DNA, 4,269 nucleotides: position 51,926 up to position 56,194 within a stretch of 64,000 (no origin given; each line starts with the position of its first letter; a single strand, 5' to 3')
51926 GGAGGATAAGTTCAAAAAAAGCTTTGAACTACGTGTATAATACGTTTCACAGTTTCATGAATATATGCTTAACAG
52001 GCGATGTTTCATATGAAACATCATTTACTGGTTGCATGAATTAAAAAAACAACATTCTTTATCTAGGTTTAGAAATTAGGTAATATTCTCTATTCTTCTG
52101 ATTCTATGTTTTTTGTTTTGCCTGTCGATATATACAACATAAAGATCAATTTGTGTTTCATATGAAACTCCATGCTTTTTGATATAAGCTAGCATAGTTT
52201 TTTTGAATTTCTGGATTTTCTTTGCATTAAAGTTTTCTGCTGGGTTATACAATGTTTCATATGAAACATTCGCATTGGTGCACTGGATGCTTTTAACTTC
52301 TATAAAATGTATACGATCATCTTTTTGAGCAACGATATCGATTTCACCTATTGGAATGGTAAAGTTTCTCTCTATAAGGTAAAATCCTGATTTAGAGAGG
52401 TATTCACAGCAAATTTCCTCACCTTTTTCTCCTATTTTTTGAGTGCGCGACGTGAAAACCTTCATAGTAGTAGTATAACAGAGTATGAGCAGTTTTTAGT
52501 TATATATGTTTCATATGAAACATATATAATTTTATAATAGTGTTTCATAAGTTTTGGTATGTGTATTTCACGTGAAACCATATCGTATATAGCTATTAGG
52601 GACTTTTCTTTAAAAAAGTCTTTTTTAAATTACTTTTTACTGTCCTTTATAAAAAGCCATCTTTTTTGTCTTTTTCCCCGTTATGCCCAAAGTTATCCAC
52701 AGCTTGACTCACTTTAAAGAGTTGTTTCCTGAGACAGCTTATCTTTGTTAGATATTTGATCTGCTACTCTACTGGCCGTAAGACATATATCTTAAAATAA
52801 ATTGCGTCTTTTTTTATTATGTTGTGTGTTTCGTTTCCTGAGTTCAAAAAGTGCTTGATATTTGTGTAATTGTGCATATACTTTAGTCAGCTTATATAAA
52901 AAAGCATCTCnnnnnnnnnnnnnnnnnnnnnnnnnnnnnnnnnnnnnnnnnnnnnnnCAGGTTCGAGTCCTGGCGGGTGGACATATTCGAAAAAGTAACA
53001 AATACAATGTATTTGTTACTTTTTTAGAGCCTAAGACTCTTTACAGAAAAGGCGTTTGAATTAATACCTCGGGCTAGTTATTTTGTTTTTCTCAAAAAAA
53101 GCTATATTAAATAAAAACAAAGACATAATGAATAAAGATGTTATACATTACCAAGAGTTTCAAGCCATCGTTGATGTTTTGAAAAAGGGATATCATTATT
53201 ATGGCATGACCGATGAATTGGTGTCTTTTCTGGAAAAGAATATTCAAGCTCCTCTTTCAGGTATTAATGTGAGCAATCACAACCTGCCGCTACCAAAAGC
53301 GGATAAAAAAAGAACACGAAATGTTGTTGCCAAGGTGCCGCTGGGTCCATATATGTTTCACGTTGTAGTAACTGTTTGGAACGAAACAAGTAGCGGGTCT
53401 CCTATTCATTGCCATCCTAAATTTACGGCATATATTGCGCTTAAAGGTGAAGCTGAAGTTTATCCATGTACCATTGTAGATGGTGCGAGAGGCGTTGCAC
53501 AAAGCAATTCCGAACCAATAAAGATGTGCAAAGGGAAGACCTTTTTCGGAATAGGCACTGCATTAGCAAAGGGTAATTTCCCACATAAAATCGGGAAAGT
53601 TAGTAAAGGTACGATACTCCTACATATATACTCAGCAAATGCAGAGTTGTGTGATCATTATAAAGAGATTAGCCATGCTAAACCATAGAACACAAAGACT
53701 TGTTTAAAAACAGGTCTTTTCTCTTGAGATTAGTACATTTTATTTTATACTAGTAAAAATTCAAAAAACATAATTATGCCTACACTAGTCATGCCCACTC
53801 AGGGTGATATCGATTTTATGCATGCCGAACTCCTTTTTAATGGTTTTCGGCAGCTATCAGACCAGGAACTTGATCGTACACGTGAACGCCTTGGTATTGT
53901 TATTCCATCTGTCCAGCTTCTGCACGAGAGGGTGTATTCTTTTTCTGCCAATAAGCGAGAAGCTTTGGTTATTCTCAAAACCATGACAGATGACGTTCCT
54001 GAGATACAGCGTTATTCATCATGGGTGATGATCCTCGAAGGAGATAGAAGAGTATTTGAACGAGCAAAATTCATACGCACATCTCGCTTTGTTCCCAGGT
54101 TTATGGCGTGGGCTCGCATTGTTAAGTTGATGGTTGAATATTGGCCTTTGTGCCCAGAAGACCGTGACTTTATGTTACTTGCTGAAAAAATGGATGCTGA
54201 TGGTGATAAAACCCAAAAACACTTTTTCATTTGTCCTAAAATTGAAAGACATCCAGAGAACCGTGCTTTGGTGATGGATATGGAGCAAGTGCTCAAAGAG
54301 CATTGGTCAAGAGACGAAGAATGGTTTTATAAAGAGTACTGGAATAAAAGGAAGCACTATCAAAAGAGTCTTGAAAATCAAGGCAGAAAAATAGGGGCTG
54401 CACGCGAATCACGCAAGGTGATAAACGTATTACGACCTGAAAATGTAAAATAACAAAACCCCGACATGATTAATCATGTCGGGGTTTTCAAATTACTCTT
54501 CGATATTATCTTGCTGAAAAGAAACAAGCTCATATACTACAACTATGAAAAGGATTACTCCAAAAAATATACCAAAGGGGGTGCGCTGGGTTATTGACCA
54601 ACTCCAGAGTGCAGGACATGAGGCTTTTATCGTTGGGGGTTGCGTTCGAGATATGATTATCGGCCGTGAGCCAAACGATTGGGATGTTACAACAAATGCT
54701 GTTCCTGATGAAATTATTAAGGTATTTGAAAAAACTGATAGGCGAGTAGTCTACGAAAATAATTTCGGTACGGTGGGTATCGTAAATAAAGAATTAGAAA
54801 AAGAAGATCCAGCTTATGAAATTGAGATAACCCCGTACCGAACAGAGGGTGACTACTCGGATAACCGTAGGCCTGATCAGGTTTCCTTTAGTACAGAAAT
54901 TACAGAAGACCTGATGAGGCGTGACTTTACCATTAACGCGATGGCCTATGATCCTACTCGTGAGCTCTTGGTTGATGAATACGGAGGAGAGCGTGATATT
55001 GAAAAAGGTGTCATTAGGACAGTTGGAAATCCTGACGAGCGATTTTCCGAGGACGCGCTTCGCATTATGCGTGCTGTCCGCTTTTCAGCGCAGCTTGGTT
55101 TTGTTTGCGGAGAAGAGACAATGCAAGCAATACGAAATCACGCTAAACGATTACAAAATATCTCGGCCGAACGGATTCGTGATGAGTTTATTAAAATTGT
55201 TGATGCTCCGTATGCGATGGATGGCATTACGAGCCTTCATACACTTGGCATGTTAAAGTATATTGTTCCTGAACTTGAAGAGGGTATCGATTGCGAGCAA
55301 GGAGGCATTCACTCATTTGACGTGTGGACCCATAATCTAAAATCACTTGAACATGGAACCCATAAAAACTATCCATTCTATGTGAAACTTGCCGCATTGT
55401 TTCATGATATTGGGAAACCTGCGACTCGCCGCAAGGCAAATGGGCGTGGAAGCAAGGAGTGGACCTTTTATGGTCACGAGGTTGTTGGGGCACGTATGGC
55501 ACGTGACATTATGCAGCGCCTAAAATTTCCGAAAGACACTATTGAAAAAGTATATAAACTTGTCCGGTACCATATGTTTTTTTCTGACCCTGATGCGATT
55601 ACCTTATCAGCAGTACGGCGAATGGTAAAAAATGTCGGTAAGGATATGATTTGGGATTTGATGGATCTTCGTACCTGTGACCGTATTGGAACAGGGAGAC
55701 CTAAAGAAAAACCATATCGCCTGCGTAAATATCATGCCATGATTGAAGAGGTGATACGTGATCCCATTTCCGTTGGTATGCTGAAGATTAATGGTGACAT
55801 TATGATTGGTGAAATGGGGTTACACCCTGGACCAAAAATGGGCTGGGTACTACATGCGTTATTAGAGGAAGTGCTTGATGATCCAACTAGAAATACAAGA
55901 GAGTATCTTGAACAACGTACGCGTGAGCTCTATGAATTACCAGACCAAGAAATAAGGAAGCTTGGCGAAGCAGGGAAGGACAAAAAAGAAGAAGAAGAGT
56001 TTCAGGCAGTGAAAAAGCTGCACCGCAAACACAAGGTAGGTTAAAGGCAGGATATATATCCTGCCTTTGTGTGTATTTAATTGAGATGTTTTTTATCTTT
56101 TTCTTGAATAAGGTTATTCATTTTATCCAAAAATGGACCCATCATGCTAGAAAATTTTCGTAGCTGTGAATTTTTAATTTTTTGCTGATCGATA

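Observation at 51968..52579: Dense cluster of parS-like palindromes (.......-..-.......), two of them inside the yraN-like coding sequence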

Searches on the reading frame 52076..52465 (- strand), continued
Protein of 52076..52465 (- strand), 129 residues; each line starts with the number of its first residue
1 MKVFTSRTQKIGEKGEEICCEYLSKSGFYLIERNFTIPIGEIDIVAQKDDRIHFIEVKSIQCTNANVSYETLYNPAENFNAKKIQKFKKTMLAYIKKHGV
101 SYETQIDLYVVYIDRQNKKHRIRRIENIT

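Call 81: fold_search(model_id=the predicted structure, library=pdb)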
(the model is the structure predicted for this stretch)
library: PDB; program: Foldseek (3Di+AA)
matches with E <= 10: 597; with E <= 0.001: 2
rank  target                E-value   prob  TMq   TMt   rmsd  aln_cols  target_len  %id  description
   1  3fov                  3.4e-07  1.00  0.64  0.80   4.1       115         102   21  Crystal structure of protein RPA0323 of unknown function from Rhodopseudomonas palustris (released 2009-01-13)
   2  9kqh_A                4.9e-04  1.00  0.44  0.11   6.8       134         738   18  Crystal structure of Finegoldia magna DinG in complex with ssDNA and ADPNP (released 2025-12-03)
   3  9jt2_B                1.6e-03  1.00  0.47  0.18   6.4       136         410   16  substrate-bound NbaSPARDA complexes (released 2025-04-02)
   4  1ob8_A                1.9e-03  1.00  0.43  0.46   6.3       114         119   18  Holliday Junction Resolving Enzyme (released 2004-10-15)
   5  9dou_A                3.0e-03  1.00  0.53  0.09   4.7       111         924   14  Taeniopygia guttata R2 retrotransposon (R2Tg) initiating target-primed reverse transcription (released 2025-05-21)
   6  9vx6_T                3.6e-03  0.99  0.49  0.19   5.9       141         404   14  Helical structure of gRNA-tDNA SPARDA complex (released 2026-01-14)
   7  1ob8_B                4.1e-03  1.00  0.43  0.44   6.3       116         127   20  Holliday Junction Resolving Enzyme (released 2004-10-15)
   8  1ob9                  4.4e-03  1.00  0.43  0.44   6.4       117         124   17  Holliday Junction Resolving Enzyme (released 2004-10-15)
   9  5zyv_A                5.4e-03  0.90  0.38  0.28   6.2       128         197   12  Crystal structure of human MGME1 with single strand DNA2 and Ca2+ (released 2018-09-19)
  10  2okf_A                6.5e-03  0.96  0.38  0.38   8.7       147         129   14  CRYSTAL STRUCTURE OF A FDXN ELEMENT EXCISION CONTROLLING FACTOR PROTEIN (AVA_3312) FROM ANABAENA VARIABILIS AT 1.60 A  (released 2007-01-30)
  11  2eo0_A                7.0e-03  0.99  0.41  0.41   7.4       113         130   22  Crystal Structure of Holliday Junction Resolvase ST1444 (released 2007-10-02)
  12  2wj0_A                7.9e-03  0.99  0.42  0.43   5.4       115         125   22  Crystal structures of Holliday junction resolvases from Archaeoglobus fulgidus bound to DNA substrate (released 2009-05-26)
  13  7ewy_A                8.5e-03  0.75  0.33  0.28   8.9       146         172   11  Crystal structure of Ebinur Lake virus cap snatching endonuclease (D79A mutant) (released 2022-01-26)
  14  7ex6_B                9.0e-03  0.92  0.37  0.30   6.4       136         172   12  Crystal structure of Ebinur Lake virus cap snatching endonuclease in complex with inhibitor 11 (released 2022-02-16)
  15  7ewx_B                9.0e-03  0.90  0.39  0.30   6.0       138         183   11  Crystal structure of Ebinur Lake virus cap snatching endonuclease (P78A mutant) (released 2022-01-26)
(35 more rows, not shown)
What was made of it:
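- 52076..52465 (-): yraN/UPF0102 gene (129 aa, PD-(D/E)xK nuclease fold). It is the conserved host of the array. Best solved-structure match is 3FOV, a protein of unknown function (which I recognise as a UPF0102-family member), followed by Hjc resolvases (call 81).
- On UPF0102 / YraN (the host gene): The best structural match is 3FOV (call 81).
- The function of YraN is unknown, and its fold is that of DNA-cutting enzymes (call 81).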

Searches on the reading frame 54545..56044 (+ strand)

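Call 7: search_protein_families(library=pfam, proteins=[window:54545-56044:+], max_evalue=0.01)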
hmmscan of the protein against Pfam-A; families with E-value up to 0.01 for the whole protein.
window:54545-56044:+ (499 aa): 4 families
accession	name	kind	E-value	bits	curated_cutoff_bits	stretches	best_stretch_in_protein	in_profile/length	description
PF01743.26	PolyA_pol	-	2.1e-36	125.5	23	1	27-158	1-126/126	Poly A polymerase head domain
PF12627.12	PolyA_pol_RNAbd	-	5.1e-17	61.8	22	1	189-246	5-62/64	Probable RNA and SrmB- binding site of polymerase A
PF01966.28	HD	-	1.8e-12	48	22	1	278-350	25-92/116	HD domain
PF13735.12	tRNA_NucTran2_2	-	1.4e-08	35.3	27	1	317-456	22-146/149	tRNA nucleotidyltransferase domain 2 putative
